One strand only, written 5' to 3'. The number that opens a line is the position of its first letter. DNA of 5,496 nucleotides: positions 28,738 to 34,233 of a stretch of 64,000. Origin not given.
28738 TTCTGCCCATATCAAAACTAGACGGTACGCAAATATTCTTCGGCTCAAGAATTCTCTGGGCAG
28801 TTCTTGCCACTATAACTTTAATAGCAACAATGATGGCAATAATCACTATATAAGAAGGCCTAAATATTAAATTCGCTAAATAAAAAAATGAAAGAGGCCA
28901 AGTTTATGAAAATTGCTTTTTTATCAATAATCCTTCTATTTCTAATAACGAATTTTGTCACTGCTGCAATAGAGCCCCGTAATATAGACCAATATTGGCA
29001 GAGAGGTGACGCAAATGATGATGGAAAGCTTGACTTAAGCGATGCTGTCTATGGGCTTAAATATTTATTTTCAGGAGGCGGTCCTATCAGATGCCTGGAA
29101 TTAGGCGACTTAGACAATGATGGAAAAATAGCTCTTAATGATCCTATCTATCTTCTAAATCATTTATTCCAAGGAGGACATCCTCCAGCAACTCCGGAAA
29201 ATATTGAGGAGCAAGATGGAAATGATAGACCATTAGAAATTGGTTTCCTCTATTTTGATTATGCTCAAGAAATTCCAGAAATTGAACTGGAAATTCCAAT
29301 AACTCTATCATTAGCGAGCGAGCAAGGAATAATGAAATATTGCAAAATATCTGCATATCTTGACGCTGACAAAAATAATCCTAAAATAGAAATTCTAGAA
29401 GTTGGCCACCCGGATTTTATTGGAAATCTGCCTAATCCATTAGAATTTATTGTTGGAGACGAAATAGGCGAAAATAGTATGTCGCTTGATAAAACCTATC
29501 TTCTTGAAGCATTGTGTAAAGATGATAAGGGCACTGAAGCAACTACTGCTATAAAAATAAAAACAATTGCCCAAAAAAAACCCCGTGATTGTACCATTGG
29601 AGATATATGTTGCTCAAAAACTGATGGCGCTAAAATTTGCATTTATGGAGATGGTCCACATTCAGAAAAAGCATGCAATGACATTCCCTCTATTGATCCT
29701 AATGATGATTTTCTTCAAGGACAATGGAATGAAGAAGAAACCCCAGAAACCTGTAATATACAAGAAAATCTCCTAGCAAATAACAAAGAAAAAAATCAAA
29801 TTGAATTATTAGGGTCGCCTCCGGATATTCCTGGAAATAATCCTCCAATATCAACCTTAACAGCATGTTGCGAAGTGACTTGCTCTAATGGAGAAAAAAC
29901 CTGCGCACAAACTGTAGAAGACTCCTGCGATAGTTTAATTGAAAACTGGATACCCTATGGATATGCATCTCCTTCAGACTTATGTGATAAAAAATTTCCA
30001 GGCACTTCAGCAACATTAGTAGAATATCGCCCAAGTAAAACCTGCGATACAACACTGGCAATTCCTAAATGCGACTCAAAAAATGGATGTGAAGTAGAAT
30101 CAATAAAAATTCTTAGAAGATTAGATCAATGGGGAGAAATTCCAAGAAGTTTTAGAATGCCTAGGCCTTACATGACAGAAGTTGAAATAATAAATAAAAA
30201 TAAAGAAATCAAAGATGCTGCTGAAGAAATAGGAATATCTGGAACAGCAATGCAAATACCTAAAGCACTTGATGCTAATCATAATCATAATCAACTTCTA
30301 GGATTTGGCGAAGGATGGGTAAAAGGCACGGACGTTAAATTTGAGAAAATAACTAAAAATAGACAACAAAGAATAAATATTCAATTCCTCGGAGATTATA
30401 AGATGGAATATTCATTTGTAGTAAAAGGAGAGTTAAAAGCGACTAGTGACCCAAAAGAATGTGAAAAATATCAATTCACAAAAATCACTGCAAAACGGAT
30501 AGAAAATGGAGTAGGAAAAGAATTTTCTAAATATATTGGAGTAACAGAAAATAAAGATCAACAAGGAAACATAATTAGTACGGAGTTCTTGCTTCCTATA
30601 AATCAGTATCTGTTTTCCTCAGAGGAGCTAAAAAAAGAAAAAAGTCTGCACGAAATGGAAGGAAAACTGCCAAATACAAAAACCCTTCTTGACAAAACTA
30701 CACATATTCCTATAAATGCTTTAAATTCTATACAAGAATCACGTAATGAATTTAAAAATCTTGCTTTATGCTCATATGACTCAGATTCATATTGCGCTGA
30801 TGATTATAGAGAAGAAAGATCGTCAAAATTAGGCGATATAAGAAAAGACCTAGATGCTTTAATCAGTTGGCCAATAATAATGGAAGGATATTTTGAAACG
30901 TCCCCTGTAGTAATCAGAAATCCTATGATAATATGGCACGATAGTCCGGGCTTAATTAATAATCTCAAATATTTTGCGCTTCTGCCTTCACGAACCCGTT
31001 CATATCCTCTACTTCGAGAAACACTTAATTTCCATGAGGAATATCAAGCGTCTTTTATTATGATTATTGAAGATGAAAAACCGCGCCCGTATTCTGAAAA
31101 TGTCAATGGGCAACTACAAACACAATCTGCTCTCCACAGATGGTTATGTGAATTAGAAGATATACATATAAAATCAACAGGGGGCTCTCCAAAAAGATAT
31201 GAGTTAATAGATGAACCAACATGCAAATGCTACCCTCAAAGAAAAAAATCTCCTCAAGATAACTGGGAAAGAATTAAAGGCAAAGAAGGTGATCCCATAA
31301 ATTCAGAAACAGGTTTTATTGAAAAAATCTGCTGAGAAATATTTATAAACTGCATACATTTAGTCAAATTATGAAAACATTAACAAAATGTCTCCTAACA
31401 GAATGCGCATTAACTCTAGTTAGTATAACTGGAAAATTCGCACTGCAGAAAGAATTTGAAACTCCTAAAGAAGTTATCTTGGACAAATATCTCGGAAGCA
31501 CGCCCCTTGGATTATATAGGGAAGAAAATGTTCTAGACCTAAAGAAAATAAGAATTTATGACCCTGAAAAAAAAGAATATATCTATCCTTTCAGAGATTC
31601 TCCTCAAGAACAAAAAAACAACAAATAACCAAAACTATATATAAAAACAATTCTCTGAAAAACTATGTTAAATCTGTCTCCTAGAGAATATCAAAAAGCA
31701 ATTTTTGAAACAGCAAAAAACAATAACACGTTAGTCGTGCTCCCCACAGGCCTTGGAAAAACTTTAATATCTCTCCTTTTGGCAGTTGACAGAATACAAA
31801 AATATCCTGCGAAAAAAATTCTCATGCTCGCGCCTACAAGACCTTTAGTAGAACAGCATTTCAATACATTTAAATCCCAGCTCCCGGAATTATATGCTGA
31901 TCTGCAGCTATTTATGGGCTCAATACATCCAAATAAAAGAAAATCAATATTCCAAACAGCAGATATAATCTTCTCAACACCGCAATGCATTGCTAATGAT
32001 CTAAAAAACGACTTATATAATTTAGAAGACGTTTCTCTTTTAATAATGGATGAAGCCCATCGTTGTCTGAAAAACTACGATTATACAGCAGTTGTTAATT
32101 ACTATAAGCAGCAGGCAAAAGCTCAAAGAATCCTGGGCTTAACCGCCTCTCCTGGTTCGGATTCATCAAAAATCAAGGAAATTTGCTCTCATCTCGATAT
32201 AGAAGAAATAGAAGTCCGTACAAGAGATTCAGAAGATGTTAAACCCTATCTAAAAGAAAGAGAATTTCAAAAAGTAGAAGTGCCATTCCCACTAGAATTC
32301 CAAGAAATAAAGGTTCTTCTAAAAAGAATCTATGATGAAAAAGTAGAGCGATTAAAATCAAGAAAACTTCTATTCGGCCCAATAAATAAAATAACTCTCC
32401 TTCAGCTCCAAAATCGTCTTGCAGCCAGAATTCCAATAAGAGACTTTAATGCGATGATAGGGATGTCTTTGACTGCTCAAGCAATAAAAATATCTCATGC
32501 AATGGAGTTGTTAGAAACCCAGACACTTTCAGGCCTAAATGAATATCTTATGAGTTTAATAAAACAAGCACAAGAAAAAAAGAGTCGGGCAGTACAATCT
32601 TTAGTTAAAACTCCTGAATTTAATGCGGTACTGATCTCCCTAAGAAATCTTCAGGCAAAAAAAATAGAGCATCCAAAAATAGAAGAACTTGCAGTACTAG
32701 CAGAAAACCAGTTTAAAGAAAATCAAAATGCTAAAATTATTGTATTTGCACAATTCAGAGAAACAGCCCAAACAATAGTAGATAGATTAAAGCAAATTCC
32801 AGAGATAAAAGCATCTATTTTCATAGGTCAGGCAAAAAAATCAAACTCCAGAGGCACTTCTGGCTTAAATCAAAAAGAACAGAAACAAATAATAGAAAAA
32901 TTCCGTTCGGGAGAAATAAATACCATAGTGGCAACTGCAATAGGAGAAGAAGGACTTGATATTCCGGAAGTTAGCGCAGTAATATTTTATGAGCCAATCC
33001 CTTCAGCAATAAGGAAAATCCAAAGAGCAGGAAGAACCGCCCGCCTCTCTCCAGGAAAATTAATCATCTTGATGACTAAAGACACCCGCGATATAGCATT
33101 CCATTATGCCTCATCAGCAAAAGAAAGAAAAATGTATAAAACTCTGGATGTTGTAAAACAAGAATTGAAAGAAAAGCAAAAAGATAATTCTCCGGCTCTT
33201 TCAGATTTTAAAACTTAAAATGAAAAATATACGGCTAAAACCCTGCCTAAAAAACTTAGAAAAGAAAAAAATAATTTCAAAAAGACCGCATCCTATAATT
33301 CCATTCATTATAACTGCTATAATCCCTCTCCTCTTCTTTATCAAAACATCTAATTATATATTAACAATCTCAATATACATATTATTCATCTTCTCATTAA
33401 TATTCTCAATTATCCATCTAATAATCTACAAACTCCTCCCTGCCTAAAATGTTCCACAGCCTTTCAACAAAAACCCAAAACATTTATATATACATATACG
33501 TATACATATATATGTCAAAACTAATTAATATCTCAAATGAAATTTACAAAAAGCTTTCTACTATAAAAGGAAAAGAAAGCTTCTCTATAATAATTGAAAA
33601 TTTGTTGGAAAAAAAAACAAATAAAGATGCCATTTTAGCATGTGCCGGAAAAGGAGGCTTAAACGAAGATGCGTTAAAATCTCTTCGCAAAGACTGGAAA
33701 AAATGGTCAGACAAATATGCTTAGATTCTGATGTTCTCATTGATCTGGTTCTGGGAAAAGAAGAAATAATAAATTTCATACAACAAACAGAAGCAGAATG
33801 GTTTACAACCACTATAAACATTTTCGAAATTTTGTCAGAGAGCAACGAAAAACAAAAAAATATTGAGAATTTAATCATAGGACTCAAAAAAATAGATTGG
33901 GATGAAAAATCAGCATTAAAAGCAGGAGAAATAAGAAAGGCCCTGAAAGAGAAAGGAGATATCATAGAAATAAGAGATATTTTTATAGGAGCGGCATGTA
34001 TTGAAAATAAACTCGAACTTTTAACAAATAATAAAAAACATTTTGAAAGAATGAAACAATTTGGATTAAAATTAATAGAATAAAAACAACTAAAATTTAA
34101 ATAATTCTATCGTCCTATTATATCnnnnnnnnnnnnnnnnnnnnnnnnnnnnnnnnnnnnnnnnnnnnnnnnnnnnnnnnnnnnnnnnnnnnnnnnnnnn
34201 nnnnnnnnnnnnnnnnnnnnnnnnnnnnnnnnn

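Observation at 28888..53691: Six-member family of large secreted Cys-rich proteins each carrying a dockerin-like pair of Ca-binding repeats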

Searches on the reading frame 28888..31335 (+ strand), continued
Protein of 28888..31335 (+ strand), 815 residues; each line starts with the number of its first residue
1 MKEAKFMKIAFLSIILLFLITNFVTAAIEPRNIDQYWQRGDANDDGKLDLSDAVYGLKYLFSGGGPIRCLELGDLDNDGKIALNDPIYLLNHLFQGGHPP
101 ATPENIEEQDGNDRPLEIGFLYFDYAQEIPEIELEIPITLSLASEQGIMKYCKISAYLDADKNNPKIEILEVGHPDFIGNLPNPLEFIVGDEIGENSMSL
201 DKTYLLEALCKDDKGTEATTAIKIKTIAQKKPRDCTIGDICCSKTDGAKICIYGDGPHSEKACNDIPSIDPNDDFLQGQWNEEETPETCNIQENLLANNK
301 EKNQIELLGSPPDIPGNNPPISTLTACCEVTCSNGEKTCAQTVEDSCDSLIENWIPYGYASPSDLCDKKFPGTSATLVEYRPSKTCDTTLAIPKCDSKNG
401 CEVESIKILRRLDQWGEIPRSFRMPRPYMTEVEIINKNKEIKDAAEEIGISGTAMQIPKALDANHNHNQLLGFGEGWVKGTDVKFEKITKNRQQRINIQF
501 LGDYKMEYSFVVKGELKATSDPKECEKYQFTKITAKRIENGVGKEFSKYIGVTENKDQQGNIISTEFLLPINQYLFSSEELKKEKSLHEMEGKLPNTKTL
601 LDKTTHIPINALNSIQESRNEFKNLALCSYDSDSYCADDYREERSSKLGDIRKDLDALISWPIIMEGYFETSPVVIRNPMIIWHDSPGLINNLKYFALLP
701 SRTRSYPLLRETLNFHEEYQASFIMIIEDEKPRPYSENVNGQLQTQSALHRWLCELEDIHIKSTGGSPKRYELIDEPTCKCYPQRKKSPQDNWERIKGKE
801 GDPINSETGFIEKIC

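Call 103: find_encoding_contigs(protein=P0051, flank=10000, max_places=1)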
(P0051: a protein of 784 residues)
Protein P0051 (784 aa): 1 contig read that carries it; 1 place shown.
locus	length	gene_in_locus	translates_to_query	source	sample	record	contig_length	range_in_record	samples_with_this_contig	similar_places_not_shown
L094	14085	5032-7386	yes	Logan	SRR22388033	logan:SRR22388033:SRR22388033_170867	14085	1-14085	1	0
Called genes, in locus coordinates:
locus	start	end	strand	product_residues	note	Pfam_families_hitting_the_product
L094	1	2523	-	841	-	?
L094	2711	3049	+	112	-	-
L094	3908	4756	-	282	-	PF01944:SpoIIM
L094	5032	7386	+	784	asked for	-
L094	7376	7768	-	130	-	PF02996:Prefoldin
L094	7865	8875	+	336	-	-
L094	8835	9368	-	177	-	PF05175:MTS, PF06325:PrmA, PF07669:Eco57I (weak)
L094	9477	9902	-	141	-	PF13470:PIN_3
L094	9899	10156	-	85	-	PF04014:MazE_antitoxin (weak)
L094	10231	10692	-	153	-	-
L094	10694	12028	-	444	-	PF00753:Lactamase_B, PF12706:Lactamase_B_2 (faint), PF22505:RNase_J_b_CASP, PF07521:RMMBL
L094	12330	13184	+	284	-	PF00089:Trypsin, PF13365:Trypsin_2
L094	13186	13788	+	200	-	PF01470:Peptidase_C15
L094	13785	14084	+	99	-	?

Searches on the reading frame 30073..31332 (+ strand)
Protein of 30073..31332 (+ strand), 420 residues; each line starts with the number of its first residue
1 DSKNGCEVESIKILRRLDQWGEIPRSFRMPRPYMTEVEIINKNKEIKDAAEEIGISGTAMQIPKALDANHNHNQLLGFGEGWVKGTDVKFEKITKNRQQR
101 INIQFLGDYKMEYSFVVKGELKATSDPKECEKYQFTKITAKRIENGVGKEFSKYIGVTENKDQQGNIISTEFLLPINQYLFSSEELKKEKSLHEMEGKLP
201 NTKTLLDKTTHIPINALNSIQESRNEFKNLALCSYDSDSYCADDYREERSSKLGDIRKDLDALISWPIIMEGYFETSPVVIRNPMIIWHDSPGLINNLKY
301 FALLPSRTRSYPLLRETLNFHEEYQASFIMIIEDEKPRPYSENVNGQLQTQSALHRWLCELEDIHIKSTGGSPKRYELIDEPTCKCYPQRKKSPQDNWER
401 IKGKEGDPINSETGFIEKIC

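Call 51: find_homologous_proteins(query=A6, max_evalue=0.001)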
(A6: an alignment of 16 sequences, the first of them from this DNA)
Query A6 (16 sequences) (420 aa, profile of the alignment): 1 proteins with E <= 0.001 among 3745 candidates.
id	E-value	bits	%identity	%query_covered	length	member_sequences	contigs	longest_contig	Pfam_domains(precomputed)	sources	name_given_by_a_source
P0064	1.5e-76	276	50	5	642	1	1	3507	PF00404.25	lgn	-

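Call 55: find_related_loci(query=A7, collection=metagenome_contigs, flank=10000)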
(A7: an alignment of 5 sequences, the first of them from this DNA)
Query A7 (420 aa) in metagenome_contigs; peptide patterns used: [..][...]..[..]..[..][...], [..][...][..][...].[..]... (x = any residue, [..] = any of these).
117 stretches matched a pattern, but none encodes a relative of the query by tblastn (E <= 1e-3).

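Call 57: find_related_loci(query=A7, collection=viral_contigs, flank=10000)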
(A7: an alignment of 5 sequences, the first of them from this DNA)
Query A7 (420 aa) in viral_contigs; peptide patterns used: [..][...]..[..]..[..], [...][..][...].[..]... (x = any residue, [..] = any of these).
25 stretches matched a pattern, but none encodes a relative of the query by tblastn (E <= 1e-3).

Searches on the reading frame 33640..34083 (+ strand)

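Call 7: search_protein_families(library=pfam, proteins=[window:33640-34083:+], max_evalue=0.01)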
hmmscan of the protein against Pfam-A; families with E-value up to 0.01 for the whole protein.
window:33640-34083:+ (147 aa): 1 family
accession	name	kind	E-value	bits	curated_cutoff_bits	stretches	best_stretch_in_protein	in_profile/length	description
PF01850.27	PIN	-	5.5e-09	37.1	23.6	1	26-138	1-117/120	PIN domain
